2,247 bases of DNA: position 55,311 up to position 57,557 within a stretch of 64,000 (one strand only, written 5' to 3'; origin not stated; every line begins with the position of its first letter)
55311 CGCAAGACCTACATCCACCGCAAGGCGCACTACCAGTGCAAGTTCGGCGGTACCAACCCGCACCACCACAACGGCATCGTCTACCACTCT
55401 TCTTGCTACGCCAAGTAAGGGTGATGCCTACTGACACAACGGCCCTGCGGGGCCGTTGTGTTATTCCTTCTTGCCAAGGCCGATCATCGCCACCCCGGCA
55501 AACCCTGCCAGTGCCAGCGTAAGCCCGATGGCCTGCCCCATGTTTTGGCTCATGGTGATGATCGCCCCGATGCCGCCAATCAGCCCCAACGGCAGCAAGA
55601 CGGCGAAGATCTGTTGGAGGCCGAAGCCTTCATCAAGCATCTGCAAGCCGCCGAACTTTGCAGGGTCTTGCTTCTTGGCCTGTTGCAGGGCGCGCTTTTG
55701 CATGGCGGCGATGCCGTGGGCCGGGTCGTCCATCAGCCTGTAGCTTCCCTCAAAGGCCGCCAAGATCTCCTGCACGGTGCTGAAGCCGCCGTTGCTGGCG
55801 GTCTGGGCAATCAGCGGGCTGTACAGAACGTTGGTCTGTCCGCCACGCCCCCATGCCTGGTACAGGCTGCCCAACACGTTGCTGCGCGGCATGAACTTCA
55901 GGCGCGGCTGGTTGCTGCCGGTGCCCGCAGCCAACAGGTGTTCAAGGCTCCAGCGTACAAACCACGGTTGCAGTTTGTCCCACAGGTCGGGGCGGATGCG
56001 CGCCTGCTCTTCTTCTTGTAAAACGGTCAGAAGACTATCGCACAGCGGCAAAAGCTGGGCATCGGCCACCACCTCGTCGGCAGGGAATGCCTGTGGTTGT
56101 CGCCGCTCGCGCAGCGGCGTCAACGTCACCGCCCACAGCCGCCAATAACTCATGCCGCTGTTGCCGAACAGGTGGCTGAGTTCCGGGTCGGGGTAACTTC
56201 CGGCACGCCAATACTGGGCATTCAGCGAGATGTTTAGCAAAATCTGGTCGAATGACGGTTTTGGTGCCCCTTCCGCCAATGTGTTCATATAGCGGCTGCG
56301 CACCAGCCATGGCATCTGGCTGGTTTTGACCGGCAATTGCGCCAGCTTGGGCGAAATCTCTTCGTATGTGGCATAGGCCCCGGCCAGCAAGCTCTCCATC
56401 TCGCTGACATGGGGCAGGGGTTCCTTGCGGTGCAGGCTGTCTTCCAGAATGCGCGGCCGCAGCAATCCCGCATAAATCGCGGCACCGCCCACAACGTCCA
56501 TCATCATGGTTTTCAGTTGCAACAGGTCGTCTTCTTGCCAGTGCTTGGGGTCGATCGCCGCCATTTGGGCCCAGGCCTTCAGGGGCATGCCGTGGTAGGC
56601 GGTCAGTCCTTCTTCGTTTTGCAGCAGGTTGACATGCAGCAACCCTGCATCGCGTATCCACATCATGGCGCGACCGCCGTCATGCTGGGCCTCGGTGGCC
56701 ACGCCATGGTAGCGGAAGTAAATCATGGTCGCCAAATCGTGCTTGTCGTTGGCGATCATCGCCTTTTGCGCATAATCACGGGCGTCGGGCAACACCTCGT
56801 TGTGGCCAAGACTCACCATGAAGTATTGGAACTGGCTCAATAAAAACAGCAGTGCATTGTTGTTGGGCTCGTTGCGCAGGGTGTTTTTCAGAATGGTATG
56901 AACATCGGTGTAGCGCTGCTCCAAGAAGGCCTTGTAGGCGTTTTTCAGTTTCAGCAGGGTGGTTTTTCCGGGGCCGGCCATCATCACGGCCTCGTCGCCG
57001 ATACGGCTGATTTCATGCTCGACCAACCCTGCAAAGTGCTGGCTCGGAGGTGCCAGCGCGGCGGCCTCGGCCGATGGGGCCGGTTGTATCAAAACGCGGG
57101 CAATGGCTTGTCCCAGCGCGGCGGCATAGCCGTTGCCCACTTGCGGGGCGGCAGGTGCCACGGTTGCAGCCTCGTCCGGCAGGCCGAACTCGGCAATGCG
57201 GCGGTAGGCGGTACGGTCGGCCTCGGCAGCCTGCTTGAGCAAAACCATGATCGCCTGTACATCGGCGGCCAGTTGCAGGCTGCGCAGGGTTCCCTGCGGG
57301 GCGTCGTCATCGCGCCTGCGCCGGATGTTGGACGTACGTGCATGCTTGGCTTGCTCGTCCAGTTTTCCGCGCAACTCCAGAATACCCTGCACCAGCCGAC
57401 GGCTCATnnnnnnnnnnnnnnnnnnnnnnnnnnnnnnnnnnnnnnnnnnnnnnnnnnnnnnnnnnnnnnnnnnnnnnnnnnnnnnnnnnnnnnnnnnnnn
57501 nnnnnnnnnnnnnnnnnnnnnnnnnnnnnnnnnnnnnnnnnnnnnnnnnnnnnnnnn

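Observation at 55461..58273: DsbA-like (CVQC) protein translationally coupled to a 648-aa membrane-anchored P-loop-motif protein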

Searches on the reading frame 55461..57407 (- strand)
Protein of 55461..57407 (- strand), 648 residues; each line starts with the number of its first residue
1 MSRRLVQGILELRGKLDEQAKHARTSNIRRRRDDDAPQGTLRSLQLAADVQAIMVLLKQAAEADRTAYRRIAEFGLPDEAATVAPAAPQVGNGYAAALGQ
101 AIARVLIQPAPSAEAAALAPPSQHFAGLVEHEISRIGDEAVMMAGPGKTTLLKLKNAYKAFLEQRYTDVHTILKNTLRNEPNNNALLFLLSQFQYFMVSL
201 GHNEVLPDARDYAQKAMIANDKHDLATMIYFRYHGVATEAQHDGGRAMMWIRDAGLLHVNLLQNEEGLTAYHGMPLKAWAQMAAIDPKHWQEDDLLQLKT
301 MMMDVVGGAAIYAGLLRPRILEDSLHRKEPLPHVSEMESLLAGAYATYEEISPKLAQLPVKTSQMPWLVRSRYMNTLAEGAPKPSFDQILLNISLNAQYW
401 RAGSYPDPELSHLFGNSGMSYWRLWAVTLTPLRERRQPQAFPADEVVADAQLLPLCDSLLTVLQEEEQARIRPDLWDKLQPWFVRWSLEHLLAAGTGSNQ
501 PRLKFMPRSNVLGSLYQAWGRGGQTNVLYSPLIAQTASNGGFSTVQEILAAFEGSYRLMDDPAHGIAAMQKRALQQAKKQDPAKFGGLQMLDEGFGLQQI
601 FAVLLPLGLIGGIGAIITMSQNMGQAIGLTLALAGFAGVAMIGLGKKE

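Call 3: search_protein_families(library=pfam, proteins=[window:55461-57407:-], max_evalue=0.1)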
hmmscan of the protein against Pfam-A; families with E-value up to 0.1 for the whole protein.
window:55461-57407:- (648 aa): 0 families

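Call 4: search_protein_families(library=ncbifam, proteins=[window:55461-57407:-], max_evalue=0.1)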
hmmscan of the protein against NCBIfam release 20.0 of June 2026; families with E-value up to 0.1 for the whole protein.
window:55461-57407:- (648 aa): 0 families

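Call 5: find_homologous_proteins(query=window:55461-57407:-)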
Query window:55461-57407:- (648 aa): 10 proteins with E <= 0.001 among 8000 candidates.
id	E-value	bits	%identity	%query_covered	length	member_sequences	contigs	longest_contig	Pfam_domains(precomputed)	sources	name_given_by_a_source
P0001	0.0e+0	1455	100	100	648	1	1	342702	-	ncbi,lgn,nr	ncbi:MAG: hypothetical protein H6922_03870 [Pseudomonadaceae bacterium]|nr:hypothetical protein [Pse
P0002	1.4e-242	825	56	100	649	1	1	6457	-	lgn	-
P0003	1.7e-167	577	44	100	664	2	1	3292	-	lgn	-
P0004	2.1e-167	577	45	100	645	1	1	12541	-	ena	-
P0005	1.1e-163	565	44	100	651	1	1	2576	-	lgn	-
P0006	2.3e-162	560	43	100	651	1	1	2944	-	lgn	-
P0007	2.2e-113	399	34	100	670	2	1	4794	-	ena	-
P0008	9.5e-112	393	40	79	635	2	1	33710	-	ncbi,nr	ncbi:MAG: hypothetical protein EON60_00715 [Alphaproteobacteria bacterium]|nr:MAG: hypothetical prot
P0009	1.2e-108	383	33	100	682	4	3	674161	-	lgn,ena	-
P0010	1.8e-107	379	34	99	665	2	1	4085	-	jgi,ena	-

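Call 7: search_solved_structures(query=window:55461-57407:-, max_evalue=10)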
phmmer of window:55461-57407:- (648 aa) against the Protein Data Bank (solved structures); distinct sequences matched with E-value up to 10: 0.

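Call 9: find_encoding_contigs(protein=P0009, flank=8000, max_places=3)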
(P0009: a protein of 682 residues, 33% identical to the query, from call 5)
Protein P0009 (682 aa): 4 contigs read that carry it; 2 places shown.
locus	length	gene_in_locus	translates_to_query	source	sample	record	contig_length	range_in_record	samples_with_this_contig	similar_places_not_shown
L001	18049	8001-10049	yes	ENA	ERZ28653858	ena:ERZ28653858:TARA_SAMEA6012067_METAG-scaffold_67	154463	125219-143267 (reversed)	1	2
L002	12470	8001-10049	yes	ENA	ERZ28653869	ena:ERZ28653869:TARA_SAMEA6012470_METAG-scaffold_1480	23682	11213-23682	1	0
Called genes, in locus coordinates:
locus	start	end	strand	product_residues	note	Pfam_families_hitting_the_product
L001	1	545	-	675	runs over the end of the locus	PF04851:ResIII, PF00270:DEAD (weak), PF17757:UvrB_inter, PF27431:UvrB_3rd, PF00271:Helicase_C, PF12344:UvrB, PF02151:UVR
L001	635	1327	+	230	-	-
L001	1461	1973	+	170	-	-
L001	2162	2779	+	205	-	PF00163:Ribosomal_S4, PF01479:S4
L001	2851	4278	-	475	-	PF00224:PK, PF02887:PK_C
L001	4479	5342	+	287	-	-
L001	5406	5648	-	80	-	-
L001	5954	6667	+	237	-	PF13614:AAA_31 (faint)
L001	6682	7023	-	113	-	PF12797:Fer4_2 (faint), PF12837:Fer4_6 (faint), PF13237:Fer4_10 (weak), PF12800:Fer4_4 (faint), PF12838:Fer4_7 (weak), PF13187:Fer4_9 (weak), PF00037:Fer4 (weak), PF11953:DUF3470, +1 more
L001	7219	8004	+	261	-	PF13462:Thioredoxin_4 (weak)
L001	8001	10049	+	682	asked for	-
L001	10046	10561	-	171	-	PF00196:GerE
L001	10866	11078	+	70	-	PF00471:Ribosomal_L33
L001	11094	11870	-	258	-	PF03372:Exo_endo_phos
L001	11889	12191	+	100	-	PF01722:BolA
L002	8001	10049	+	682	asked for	-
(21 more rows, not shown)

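Call 10: find_encoding_contigs(protein=P0008, flank=8000, max_places=2)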
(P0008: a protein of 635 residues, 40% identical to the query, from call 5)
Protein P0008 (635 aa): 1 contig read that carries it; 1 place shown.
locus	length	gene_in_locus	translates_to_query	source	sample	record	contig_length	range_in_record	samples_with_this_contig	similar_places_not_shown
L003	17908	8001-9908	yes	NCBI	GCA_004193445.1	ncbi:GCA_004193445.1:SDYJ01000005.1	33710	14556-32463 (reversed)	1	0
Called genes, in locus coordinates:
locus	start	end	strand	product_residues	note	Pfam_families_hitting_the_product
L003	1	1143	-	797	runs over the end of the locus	PF04563:RNA_pol_Rpb2_1, PF04561:RNA_pol_Rpb2_2, PF04565:RNA_pol_Rpb2_3, PF10385:RNA_pol_Rpb2_45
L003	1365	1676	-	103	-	PF01371:Trp_repressor, PF13384:HTH_23 (weak)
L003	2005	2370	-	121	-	PF16320:Ribosomal_L12_N, PF00542:Ribosomal_L12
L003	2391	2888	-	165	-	PF00466:Ribosomal_L10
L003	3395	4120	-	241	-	PF00687:Ribosomal_L1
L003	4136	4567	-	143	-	PF03946:Ribosomal_L11_N, PF00298:Ribosomal_L11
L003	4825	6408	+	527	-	PF02706:Wzz (weak)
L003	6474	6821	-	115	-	PF12797:Fer4_2 (faint), PF12837:Fer4_6 (faint), PF13237:Fer4_10 (faint), PF12838:Fer4_7 (weak), PF13183:Fer4_8 (faint), PF13187:Fer4_9 (weak), PF00037:Fer4 (weak), PF11953:DUF3470, +1 more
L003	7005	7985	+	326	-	-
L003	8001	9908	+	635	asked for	-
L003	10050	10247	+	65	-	PF00471:Ribosomal_L33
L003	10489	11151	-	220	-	PF03372:Exo_endo_phos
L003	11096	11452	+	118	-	PF01722:BolA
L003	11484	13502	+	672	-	PF00563:EAL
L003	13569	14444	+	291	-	PF00990:GGDEF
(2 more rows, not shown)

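Call 16: find_related_loci(query=A1, collection=genome_contigs, flank=6000)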
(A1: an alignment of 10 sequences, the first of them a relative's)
Query A1 (648 aa) in genome_contigs; peptide patterns used: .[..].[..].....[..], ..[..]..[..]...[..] (x = any residue, [..] = any of these).
291 stretches matched a pattern; 16 encode a relative of the query (tblastn E <= 1e-3); 14 distinct loci.
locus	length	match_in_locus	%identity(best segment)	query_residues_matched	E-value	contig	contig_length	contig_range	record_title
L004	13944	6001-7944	42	1-647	1e-165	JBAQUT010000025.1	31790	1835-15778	MAG: Alphaproteobacteria bacterium isolate MFD03283_ilm_asm_bin39 k127_5233, whole genome shotgun sequence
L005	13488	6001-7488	43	151-647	1e-133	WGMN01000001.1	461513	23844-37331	MAG: Proteobacteria bacterium isolate RI_491 c_000000024893, whole genome shotgun sequence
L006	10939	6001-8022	36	1-647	8e-133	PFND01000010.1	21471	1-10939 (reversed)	MAG: Alphaproteobacteria bacterium CG_4_10_14_0_8_um_filter_53_9 CG_4_10_14_0.8_um_filter_scaffold_1169_c, whole genome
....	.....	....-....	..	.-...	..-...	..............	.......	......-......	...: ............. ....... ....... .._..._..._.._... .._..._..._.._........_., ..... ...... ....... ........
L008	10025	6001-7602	38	105-646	2e-121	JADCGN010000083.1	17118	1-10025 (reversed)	MAG: Alphaproteobacteria bacterium isolate M179S2SP2A29QC M179S2_83, whole genome shotgun sequence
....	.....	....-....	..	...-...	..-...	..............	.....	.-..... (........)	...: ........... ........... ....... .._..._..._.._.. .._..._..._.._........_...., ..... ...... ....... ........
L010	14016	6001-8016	35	1-646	2e-120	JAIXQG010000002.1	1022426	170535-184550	MAG: Alphaproteobacteria bacterium isolate C4_MAG_00017 pond_C4_MAG_00017_000000000002, whole genome shotgun sequence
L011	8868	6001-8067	36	1-646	3e-118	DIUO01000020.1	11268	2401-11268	MAG TPA_asm: Proteobacteria bacterium UBA6156 UBA6156_contig_7725, whole genome shotgun sequence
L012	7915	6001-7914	34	3-627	2e-109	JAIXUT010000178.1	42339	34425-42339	MAG: Alphaproteobacteria bacterium isolate D1_MAG_00039 pond_D1_MAG_00039_000000000198, whole genome shotgun sequence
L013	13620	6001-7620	37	111-647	6e-109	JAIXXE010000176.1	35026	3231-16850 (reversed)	MAG: Alphaproteobacteria bacterium isolate D4_MAG_00043 pond_D4_MAG_00043_000000000091, whole genome shotgun sequence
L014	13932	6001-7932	36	15-648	3e-108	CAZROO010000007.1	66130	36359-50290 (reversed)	MAG TPA_asm: uncultured Pseudomonadales bacterium isolate SRP263991_co5_643 genome assembly, contig: NODE_957_length_661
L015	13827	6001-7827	35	39-644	5e-107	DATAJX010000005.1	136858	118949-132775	MAG TPA_asm: Alphaproteobacteria bacterium isolate SMAG_U6923 k141_32955, whole genome shotgun sequence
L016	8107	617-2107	41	151-646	6e-131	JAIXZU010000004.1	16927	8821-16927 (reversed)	MAG: Alphaproteobacteria bacterium isolate D8_MAG_00060 pond_D8_MAG_00060_000000000086, whole genome shotgun sequence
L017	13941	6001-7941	35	12-646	5e-127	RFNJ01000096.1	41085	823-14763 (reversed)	MAG: Proteobacteria bacterium isolate LLD_154 Lanier.contig8499.41085bp, whole genome shotgun sequence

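Call 20: search_protein_representatives(alignment_id=A1)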
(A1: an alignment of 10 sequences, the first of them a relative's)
Query: 10 sequences, 654 profile positions. Proteins with E-value up to 0.001 (for the whole library): 59; up to 1e-10: 55; up to 1e-30: 53. The best 59 are listed.
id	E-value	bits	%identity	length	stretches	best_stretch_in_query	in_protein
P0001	4.5e-291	983.5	-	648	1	1-653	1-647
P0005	1.1e-289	979.0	-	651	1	1-653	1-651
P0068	1.4e-267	905.9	-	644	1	1-654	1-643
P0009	6.2e-256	867.4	-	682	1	3-653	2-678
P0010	1.6e-252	856.2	-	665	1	2-652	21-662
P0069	1.3e-230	783.8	-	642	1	2-653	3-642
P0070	7.6e-227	771.3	-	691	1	4-653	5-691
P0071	5.6e-222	755.2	-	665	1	4-652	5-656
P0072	3.7e-214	729.4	-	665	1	4-653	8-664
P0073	2.6e-213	726.6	-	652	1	1-653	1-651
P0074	7.6e-207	705.2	-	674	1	4-653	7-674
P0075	1.8e-202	690.8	-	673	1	3-652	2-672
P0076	1.3e-201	688.0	-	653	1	1-650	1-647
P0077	1.3e-200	684.6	-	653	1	5-653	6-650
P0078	1.2e-189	648.4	-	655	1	3-650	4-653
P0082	3.4e-152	524.7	-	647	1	4-647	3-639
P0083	1.4e-143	496.2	-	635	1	10-624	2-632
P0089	1.7e-111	390.2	-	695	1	5-653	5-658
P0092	8.5e-109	381.3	-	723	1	45-645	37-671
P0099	1.6e-92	327.5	-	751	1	45-647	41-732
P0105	9.9e-84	298.5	-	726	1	40-630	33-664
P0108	9.9e-74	265.4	-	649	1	61-648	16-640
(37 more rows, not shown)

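Call 22: find_homologous_proteins(query=A3, max_evalue=0.001)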
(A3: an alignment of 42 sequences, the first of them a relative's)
Query A3 (42 sequences) (648 aa, profile of the alignment): 10 proteins with E <= 0.001 among 8000 candidates.
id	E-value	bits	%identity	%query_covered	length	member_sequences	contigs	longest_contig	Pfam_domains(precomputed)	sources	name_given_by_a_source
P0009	1.6e-219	749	33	100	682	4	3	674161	-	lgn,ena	-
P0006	4.6e-217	741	43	100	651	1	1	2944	-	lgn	-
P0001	1.6e-213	729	100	100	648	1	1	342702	-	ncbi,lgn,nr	ncbi:MAG: hypothetical protein H6922_03870 [Pseudomonadaceae bacterium]|nr:hypothetical protein [Pse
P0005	1.4e-211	723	44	100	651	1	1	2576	-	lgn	-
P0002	6.1e-207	707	56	100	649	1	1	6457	-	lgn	-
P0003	1.9e-201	689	44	100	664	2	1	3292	-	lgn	-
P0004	5.9e-200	684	45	100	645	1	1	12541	-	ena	-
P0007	5.9e-199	681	34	100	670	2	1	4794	-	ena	-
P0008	2.2e-193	662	40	79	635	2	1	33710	-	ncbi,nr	ncbi:MAG: hypothetical protein EON60_00715 [Alphaproteobacteria bacterium]|nr:MAG: hypothetical prot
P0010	2.0e-191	656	34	99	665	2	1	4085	-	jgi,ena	-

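Call 28: predict_structure(alignment_id=A3)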
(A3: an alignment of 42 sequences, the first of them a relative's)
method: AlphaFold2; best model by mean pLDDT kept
length: 648 residues; sequences in the alignment: 42
mean_pLDDT: 90.3   pTM: 0.83
mean pLDDT of the five models: 90.3, 89.9, 89.6, 88.3, 87.2
residues with pLDDT >= 90: 492; 70-90: 106; 50-70: 43; < 50: 7
segments of 3 or more residues with pLDDT < 50: 81-83
pLDDT, mean of each block of 10 residues (from residue 1): 92 96 89 72 93 95 93 65 53 85 89 91 95 84 70 96 97 97 95 97 97 95 92 97 97 96 94 97 95 97 98 95 91 94 95 94 92 94 96 97 92 85 96 92 94 97 97 94 95 96 93 91 85 95 97 96 94 95 89 56 74 80 83 85 68
secondary structure, 60 per line:
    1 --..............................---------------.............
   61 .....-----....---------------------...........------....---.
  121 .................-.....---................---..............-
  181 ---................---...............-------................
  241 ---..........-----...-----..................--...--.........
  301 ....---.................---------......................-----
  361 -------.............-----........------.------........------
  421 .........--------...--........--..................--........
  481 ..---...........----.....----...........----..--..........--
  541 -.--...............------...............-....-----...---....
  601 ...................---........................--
elements in order: H3-32 H48-65 H71-74 H96-106 H113-116 H120-137 H139-143 H147-162 H166-179 H184-199 H203-217 H225-240 H244-253 H267-284 H292-304 H308-324 H334-355 H369-380 H386-392 H407-414 H421-429 H443-450 H453-470 H473-482 H488-496 H501-505 H510-520 H529-538 H545-559 H566-580 H582-585 H597-619 H623-646

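Call 35: search_solved_structures(query=A3, max_evalue=10)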
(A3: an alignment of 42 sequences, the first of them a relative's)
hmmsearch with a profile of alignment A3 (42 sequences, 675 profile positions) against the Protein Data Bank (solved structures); distinct sequences matched with E-value up to 10: 4.
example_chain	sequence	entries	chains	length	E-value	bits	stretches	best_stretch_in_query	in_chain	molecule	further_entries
9e71_Bb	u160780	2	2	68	0.31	12.5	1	163-199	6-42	aS35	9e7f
4uqy_A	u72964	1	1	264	1.5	10.2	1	176-213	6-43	HSIE1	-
4uqz_A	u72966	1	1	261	1.5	10.2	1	176-213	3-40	HSIE1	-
4uqx_A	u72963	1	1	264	1.5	10.2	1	176-213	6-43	HSIE1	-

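Call 44: search_protein_families(library=pfam, alignment_id=A3, max_evalue=1)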
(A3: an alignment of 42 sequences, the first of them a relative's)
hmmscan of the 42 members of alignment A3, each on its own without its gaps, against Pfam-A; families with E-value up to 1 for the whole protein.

A. member 1, P0001 (648 aa): 0 families

B. families by the number of members that match (of 42 scanned): 30 families (the first 25 are shown)
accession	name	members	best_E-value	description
PF14559.12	TPR_19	11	0.0047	Tetratricopeptide repeat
PF13432.12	TPR_16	5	0.00077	Tetratricopeptide repeat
PF13428.12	TPR_14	5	0.04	Tetratricopeptide repeat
PF20990.2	DUF2207_C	3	0.033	Predicted membrane protein (DUF2207) C-terminal domain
PF07719.23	TPR_2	3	0.14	Tetratricopeptide repeat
PF11449.14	ArsP_2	2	0.0045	Putative, 10TM heavy-metal exporter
PF24575.1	TPR_Slam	1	0.0013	Surface lipoprotein assembly modifier, N-terminal TPR repeats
PF13398.12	Peptidase_M50B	1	0.018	Peptidase M50B-like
PF04066.18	MrpF_PhaF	1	0.028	Multiple resistance and pH regulation protein F (MrpF / PhaF)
PF03739.19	LptF_LptG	1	0.049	Lipopolysaccharide export system permease LptF/LptG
PF06570.16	DUF1129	1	0.053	Protein of unknown function (DUF1129)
PF20225.4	DUF6584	1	0.07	Family of unknown function (DUF6584)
PF22124.2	Glyco_hydro_95_cat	1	0.089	Glycosyl hydrolase family 95 catalytic domain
PF12794.12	MscS_TM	1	0.13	Mechanosensitive ion channel inner membrane domain 1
PF18154.6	pPIWI_RE_REase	1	0.14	REase associating with pPIWI_RE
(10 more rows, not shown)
